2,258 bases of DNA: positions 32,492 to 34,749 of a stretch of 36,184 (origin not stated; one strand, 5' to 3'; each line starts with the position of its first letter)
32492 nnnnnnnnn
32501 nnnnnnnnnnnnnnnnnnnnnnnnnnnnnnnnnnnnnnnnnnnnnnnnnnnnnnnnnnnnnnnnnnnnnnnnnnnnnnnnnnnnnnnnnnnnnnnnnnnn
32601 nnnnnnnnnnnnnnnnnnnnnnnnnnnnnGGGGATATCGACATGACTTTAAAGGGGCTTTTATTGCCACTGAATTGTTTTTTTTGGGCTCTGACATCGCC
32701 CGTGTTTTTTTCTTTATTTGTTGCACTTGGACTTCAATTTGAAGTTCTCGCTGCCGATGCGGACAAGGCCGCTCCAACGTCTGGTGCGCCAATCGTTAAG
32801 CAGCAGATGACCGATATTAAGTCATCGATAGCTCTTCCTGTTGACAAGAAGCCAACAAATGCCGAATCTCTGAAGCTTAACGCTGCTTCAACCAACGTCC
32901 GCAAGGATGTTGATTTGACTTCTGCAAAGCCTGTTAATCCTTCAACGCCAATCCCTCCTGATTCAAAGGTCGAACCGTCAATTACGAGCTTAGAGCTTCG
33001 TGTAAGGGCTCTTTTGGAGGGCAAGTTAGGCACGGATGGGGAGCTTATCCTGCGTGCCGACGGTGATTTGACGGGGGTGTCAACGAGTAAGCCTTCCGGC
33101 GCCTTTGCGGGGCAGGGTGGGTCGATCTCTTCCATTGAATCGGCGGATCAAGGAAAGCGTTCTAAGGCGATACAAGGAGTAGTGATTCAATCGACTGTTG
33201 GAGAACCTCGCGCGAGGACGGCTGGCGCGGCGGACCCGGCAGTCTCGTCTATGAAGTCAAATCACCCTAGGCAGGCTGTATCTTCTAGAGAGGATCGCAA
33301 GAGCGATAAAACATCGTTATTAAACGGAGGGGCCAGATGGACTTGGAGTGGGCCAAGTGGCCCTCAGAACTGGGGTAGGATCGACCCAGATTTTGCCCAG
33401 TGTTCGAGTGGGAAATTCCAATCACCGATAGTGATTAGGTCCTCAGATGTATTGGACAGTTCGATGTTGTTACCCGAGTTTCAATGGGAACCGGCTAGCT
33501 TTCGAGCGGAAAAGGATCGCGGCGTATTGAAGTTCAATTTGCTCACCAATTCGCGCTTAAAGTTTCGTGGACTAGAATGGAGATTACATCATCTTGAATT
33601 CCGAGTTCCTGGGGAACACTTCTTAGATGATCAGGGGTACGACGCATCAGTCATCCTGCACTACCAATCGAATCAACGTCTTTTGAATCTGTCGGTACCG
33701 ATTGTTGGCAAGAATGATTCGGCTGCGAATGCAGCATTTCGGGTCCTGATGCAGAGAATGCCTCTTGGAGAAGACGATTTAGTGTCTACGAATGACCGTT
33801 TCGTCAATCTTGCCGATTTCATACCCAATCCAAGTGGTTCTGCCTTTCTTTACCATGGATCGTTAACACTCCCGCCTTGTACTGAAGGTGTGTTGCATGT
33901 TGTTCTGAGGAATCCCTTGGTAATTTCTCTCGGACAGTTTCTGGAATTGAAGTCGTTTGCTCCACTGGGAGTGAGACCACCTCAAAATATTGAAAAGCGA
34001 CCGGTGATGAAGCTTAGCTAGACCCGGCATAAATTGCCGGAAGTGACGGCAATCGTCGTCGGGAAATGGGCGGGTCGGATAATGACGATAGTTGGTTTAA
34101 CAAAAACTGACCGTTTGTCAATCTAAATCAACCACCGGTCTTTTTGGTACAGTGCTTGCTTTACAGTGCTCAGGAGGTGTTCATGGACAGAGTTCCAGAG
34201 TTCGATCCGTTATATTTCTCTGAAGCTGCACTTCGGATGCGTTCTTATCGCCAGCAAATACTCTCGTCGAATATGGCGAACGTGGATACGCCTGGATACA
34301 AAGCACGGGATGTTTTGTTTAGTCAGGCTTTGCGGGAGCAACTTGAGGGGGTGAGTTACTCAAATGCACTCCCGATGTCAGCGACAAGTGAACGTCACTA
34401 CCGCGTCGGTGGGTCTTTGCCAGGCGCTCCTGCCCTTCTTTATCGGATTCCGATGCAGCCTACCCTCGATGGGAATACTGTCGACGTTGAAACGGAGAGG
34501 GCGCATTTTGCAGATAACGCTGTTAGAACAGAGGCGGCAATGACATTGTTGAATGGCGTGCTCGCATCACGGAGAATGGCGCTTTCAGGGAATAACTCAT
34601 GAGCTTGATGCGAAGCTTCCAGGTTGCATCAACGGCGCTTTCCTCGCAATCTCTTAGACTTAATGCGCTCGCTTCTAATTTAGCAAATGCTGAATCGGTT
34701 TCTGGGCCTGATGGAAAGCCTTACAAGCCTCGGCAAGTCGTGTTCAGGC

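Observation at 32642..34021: Secreted alpha-carbonic-anhydrase-like pseudoenzyme embedded between fliR and flgB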

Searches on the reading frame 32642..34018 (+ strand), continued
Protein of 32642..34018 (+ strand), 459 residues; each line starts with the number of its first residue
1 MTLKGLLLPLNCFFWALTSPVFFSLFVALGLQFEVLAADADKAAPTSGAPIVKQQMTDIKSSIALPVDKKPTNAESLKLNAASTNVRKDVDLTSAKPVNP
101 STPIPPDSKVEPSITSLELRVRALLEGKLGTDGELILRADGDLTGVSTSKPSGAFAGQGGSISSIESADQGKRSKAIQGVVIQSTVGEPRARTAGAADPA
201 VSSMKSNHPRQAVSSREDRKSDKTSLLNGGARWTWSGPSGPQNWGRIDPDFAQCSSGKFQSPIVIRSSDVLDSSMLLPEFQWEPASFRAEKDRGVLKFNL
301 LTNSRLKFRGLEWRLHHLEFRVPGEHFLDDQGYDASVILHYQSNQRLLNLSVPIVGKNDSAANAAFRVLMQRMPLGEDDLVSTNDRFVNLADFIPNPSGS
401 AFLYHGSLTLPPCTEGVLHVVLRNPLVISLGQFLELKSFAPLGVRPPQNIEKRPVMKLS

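Call 29: find_encoding_contigs(protein=P0009, flank=10000)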
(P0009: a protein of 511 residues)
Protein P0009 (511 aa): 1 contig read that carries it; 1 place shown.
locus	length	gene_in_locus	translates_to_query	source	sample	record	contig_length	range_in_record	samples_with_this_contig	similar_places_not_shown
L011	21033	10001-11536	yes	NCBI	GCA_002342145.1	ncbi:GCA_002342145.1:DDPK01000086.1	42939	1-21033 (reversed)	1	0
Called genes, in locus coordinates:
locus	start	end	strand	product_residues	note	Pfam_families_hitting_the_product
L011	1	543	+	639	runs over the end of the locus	PF01514:YscJ_FliF, PF08345:YscJ_FliF_C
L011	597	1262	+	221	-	PF09811:Yae1_N (faint)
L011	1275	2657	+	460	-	PF00006:ATP-synt_ab, PF18269:T3SS_ATPase_C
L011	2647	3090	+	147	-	PF02050:FliJ (weak)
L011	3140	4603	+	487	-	PF02120:Flg_hook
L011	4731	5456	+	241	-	PF03748:FliL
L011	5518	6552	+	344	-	PF02154:FliM, PF01052:FliMN_C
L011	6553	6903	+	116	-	PF01052:FliMN_C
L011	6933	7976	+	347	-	PF04347:FliO, PF00813:FliP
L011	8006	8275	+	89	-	PF01313:Bac_export_3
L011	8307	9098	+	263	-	PF01311:Bac_export_1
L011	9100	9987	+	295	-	-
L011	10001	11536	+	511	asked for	PF00194:Carb_anhydrase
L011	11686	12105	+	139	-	PF00460:Flg_bb_rod (weak)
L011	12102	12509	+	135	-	PF00460:Flg_bb_rod (weak), PF06429:Flg_bbr_C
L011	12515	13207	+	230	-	PF03963:FlgD, PF13860:FlgD_ig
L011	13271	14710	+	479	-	PF22692:LlgE_F_G_D1, PF07559:FlgE_D2, PF06429:Flg_bbr_C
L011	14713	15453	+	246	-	PF22692:LlgE_F_G_D1, PF06429:Flg_bbr_C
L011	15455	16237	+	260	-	PF00460:Flg_bb_rod (weak), PF22692:LlgE_F_G_D1, PF06429:Flg_bbr_C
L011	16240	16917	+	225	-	PF02107:FlgH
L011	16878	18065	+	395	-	PF02119:FlgI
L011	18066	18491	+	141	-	-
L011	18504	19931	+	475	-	PF22638:FlgK_D1, PF06429:Flg_bbr_C (weak)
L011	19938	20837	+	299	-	PF00669:Flagellin_N, PF00700:Flagellin_C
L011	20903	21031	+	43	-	?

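Call 30: find_encoding_contigs(protein=P0017, flank=10000, max_places=3)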
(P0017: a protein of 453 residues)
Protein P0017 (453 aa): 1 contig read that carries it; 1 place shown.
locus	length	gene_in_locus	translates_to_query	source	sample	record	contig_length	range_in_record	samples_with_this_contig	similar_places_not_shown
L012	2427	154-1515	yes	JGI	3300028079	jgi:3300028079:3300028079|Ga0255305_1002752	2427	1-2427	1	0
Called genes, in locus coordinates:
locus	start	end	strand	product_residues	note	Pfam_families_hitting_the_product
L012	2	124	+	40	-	?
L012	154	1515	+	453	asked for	PF00194:Carb_anhydrase (weak)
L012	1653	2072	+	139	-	PF00460:Flg_bb_rod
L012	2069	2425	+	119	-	?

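Call 31: find_encoding_contigs(protein=P0021, flank=10000, max_places=3)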
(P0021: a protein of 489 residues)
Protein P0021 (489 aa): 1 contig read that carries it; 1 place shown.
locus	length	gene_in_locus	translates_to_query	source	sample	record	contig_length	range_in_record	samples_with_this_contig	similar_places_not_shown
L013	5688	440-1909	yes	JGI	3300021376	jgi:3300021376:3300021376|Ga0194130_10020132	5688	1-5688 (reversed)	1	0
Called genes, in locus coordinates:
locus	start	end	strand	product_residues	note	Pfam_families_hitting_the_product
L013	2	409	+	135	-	?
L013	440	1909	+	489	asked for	PF00194:Carb_anhydrase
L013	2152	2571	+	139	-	PF00460:Flg_bb_rod (weak)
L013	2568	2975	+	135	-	PF00460:Flg_bb_rod (weak), PF06429:Flg_bbr_C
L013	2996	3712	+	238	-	PF03963:FlgD, PF13861:FLgD_tudor (weak), PF13860:FlgD_ig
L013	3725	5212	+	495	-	PF22692:LlgE_F_G_D1, PF07559:FlgE_D2, PF06429:Flg_bbr_C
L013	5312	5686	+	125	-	?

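Call 32: find_encoding_contigs(protein=P0018, flank=10000, max_places=3)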
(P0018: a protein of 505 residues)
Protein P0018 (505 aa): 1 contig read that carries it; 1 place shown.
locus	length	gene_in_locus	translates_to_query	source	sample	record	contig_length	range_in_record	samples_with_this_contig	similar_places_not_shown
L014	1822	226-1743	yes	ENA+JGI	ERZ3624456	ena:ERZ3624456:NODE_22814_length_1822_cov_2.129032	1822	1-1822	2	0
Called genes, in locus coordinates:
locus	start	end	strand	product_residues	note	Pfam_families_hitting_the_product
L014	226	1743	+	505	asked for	PF00194:Carb_anhydrase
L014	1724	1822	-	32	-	?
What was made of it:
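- Tried and rejected: P0018's contig was also too short (call 32).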

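Call 47: predict_structure(alignment_id=A3)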
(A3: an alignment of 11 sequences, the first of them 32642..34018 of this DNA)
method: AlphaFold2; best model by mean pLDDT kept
length: 459 residues; sequences in the alignment: 11
mean_pLDDT: 59.7   pTM: 0.49
mean pLDDT of the five models: 59.7, 59.2, 58.7, 56.4, 53.4
residues with pLDDT >= 90: 107; 70-90: 80; 50-70: 51; < 50: 221
segments of 3 or more residues with pLDDT < 50: 1-5, 7-112, 133-135, 137-239, 246-248
pLDDT, mean of each block of 10 residues (from residue 1): 41 41 40 33 34 33 34 32 31 35 36 61 63 48 35 30 31 34 30 29 37 39 39 43 51 65 90 92 85 78 86 92 90 94 93 95 89 61 76 85 88 82 95 89 79 89
secondary structure, 60 per line:
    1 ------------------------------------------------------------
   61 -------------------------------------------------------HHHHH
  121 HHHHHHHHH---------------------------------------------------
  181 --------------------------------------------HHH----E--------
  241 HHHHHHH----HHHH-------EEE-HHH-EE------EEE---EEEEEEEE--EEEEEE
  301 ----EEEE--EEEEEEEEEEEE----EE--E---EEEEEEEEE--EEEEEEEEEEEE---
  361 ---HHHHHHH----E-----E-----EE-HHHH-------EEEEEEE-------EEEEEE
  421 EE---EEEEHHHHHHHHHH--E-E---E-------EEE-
elements in order: H116-129 H241-247 H252-255 E263-265 E279-281 E285-292 E295-300 E305-308 E311-322 E335-343 E346-357 H364-370 H390-393 E401-407 E415-422 E426-429 H430-439 E456-458
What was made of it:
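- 32990..33052 (+): Conserved helix-strand motif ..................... (aa 117-137). It is the only ordered element of the N-terminal half in the AlphaFold2 model, helix 116-129 (call 47).
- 33335..34018 (+): Alpha-CA-fold domain (aa 232-459). AlphaFold2 pLDDT 80-95 (call 47).
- Checked: The AlphaFold2 model of residues ~250-459 has pLDDT 80-95 (call 47).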

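Call 52: fold_search(model_id=the predicted structure, library=pdb)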
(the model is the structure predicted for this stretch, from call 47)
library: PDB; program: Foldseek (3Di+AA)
matches with E <= 10: 761; with E <= 0.001: 379
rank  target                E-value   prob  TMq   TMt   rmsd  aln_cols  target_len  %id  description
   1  4xz5_A                2.0e-20  1.00  0.43  0.82   3.5       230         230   26  Structure of the thermostable alpha-Carbonic Anydrase from Thiomicrospira crunogena XCL-2 gammaproteobacterium (released 2015-07-29)
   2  4g7a_A                6.0e-20  1.00  0.43  0.85   3.5       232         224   26  The crystal structure of an alpha Carbonic Anhydrase from the extremophilic bacterium Sulfurihydrogenibium yellowstone (released 2013-05-29)
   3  4x5s_A                7.2e-20  1.00  0.43  0.84   3.5       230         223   26  The crystal structure of an alpha carbonic anhydrase from the extremophilic bacterium Sulfurihydrogenibium azorense. (released 2015-05-20)
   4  4coq_B                6.7e-19  1.00  0.43  0.83   4.8       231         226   26  The complex of alpha-Carbonic anhydrase from Thermovibrio ammonificans with inhibitor sulfanilamide. (released 2014-10-15)
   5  8w7x_A                1.3e-18  1.00  0.43  0.84   3.6       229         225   26  SPS_Carbonic Anhydrases (released 2024-09-04)
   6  4g7a_B                1.9e-18  1.00  0.43  0.84   3.4       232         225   26  The crystal structure of an alpha Carbonic Anhydrase from the extremophilic bacterium Sulfurihydrogenibium yellowstone (released 2013-05-29)
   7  6eki_A                2.7e-18  1.00  0.43  0.84   3.7       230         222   21  Structure of a hyperthermostable carbonic anhydrase identified from an active hydrothermal vent chimney (released 2018-04-11)
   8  4twl_B                4.6e-18  1.00  0.42  0.78   3.6       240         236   23  Crystal structure of dioscorin complexed with ascorbate (released 2015-04-01)
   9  6im0_A                6.2e-18  1.00  0.42  0.83   3.3       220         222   23  Crystal structure of a highly thermostable carbonic anhydrase from Persephonella marina EX-H1 (released 2019-07-17)
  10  1koq_B                9.9e-18  1.00  0.42  0.83   3.4       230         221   23  NEISSERIA GONORRHOEAE CARBONIC ANHYDRASE (released 1998-12-09)
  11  4twl_A                1.4e-17  1.00  0.42  0.77   3.5       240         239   23  Crystal structure of dioscorin complexed with ascorbate (released 2015-04-01)
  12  1kop_A                2.1e-17  1.00  0.42  0.82   3.4       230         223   23  NEISSERIA GONORRHOEAE CARBONIC ANHYDRASE (released 1998-12-09)
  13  4ygf_B                2.1e-17  1.00  0.40  0.78   3.8       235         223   26  Crystal structure of the complex of Helicobacter pylori alpha-Carbonic Anhydrase with acetazolamide (released 2015-07-01)
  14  5hpj                  2.4e-17  1.00  0.43  0.86   3.5       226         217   23  Photobacterium profundum alpha-carbonic anhydrase (released 2016-12-07)
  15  5tt3_A                2.5e-17  1.00  0.39  0.76   3.8       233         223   26  Crystal structure of the complex of Helicobacter pylori alpha-carbonic anhydrase with ethoxzolamide (released 2017-09-13)
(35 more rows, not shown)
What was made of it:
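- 33335..34018 (+): Foldseek TM 0.82-0.86 (call 52).
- Closest known: Active bacterial periplasmic alpha-CAs. Same: Same fold (TM 0.82-0.86, call 52).
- Checked: Foldseek gives TM 0.82-0.86 (normalised to the target) against bacterial alpha-CAs (call 52).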

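Call 53: find_encoding_contigs(protein=P0044, flank=8000, max_places=3)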
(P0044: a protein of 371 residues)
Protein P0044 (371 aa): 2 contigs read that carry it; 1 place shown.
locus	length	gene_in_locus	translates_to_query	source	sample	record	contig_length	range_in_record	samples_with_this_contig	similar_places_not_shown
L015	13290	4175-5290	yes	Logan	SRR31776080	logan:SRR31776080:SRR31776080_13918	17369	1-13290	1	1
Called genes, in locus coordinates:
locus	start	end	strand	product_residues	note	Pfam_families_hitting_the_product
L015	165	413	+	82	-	-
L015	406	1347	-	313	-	PF01715:IPPT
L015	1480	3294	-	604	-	PF02518:HATPase_c, PF13589:HATPase_c_3, PF01119:DNA_mis_repair, PF08676:MutL_C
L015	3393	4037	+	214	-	PF09335:VTT_dom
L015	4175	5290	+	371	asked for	PF00194:Carb_anhydrase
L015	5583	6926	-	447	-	PF11741:AMIN, PF01520:Amidase_3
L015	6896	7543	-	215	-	PF02367:TsaE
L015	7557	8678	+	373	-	PF08331:QueG_DUF1730, PF13187:Fer4_9 (faint), PF13484:Fer4_16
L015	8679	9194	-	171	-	PF01590:GAF, PF13185:GAF_2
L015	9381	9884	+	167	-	PF01035:DNA_binding_1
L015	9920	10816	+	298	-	PF02899:Phage_int_SAM_1, PF00589:Phage_integrase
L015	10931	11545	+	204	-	PF02660:G3P_acyltransf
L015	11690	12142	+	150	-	-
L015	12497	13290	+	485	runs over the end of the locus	PF05552:MS_channel_1st_1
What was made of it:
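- Closest known: Active bacterial periplasmic alpha-CAs. Different: P0044 lies in a housekeeping neighbourhood (call 53).
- The nearest zinc-intact relative, P0044, lies among miaA, mutL, amiC, tsaE and queG, not among flagellar genes (call 53).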

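Call 60: find_encoding_contigs(protein=P0110, flank=8000, max_places=3)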
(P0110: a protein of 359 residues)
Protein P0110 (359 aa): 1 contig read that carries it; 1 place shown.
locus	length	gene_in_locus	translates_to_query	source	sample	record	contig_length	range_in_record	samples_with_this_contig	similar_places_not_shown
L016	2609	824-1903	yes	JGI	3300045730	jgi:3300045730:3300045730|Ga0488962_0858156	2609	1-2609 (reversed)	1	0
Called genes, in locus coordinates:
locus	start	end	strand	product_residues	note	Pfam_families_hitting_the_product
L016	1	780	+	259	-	?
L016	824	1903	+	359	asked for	PF00194:Carb_anhydrase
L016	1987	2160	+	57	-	-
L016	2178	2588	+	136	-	PF00460:Flg_bb_rod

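Call 85: search_dna_similar(query=window:32642-34018:+, collection=plasmids, mode=protein, max_evalue=1e-8, max_rows=15)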
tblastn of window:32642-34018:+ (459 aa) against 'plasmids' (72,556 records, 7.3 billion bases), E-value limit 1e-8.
Records with a match: 149; places in all: 150; records where one place covers at least 80% of the query: 0.
Best place of each record, by identity: <60% 149.
By first word of the organism name: Sinorhizobium 58; Bacillus 25; Rhizobium 8; Enterobacter 8; Vibrio 6; Serratia 6; Mesorhizobium 6; Aeromonas 5; Citrobacter 4; Klebsiella 4; and 14 more.
By predicted mobility (MOB-suite, as given by PLSDB): conjugative 96; non-mobilizable 45; mobilizable 8.
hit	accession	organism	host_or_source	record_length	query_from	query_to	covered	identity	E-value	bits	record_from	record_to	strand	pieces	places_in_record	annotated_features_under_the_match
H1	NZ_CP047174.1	Rathayibacter sp. VKM Ac-2760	Tanacetum vulgare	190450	233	457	49%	30.3%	2e-17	93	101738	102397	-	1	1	carbonic anhydrase family protein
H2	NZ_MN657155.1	Sporosarcina sp.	-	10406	200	455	56%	26.6%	1e-19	100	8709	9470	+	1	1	carbonic anhydrase family protein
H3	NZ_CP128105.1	Bacillus cereus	bacterial isolate,grassland soil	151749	207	455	54%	27.0%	1e-17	94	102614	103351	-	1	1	carbonic anhydrase family protein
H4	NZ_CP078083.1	Bacillus tropicus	Cell culture,soil sample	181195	200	455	56%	26.2%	4e-19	98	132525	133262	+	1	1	carbonic anhydrase family protein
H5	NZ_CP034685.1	Bacillus sp. BD59S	Chromosomal DNA, plasmid DNA,soil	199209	200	455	56%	26.2%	4e-19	98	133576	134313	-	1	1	carbonic anhydrase family protein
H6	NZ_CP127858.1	Kocuria rosea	single cell culture,deep sea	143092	231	458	50%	29.4%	2e-23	111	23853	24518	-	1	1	carbonic anhydrase family protein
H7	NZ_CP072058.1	Bacillus mycoides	cell culture,soil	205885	207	455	54%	26.9%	3e-17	92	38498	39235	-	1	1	carbonic anhydrase family protein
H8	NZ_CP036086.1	Bacillus mycoides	cell culture,soil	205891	207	455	54%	26.9%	3e-17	92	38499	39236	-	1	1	carbonic anhydrase family protein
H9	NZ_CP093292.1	Bacillus mycoides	-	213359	207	455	54%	26.9%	3e-17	92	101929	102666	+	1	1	carbonic anhydrase family protein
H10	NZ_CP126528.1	Bacillus toyonensis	bacterial isolate,semidesertic area ...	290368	200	456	56%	26.1%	6e-19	98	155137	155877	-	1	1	carbonic anhydrase family protein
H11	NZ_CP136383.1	Bacillus mycoides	whole organism,soil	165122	207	455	54%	26.8%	4e-18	95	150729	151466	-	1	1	carbonic anhydrase family protein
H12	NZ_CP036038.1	Bacillus mycoides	cell culture,soil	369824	207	455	54%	26.6%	1e-18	97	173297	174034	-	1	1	carbonic anhydrase family protein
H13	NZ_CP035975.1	Bacillus mycoides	cell culture,soil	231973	207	455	54%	26.5%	1e-17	94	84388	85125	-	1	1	carbonic anhydrase family protein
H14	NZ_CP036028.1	Bacillus mycoides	cell culture,soil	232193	207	455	54%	26.5%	1e-17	94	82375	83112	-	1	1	carbonic anhydrase family protein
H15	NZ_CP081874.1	Bacillus toyonensis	Environment,soil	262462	200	456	56%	25.3%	1e-19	100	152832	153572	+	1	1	carbonic anhydrase family protein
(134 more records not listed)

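Call 90: find_encoding_contigs(protein=P0079, flank=8000, max_places=3)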
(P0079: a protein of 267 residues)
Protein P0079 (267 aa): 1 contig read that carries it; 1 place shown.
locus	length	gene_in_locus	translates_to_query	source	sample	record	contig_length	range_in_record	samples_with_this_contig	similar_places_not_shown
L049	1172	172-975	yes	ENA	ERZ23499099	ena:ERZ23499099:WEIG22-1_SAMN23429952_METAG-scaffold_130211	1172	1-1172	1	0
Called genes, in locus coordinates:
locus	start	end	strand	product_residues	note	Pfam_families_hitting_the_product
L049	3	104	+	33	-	?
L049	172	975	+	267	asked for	PF00194:Carb_anhydrase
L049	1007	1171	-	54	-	?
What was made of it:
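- Tried and rejected: The contig is too short to tell (call 90).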

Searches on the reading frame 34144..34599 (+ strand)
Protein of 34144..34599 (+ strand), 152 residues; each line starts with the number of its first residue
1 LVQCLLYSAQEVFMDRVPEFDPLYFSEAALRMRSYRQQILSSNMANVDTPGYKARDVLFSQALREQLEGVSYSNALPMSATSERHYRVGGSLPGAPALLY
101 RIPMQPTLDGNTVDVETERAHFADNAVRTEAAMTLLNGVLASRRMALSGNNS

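Call 3: search_protein_families(library=pfam, proteins=[window:34144-34599:+], max_evalue=0.01)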
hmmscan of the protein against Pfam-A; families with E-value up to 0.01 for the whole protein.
window:34144-34599:+ (152 aa): 1 family
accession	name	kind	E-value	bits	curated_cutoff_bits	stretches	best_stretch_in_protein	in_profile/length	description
PF00460.25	Flg_bb_rod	-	3.5e-07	30.5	20.7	1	23-53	1-31/31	Flagella basal body rod protein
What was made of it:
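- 34183..34602 (+): flgB (proximal rod), first gene of the next operon. PF00460 (call 3).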
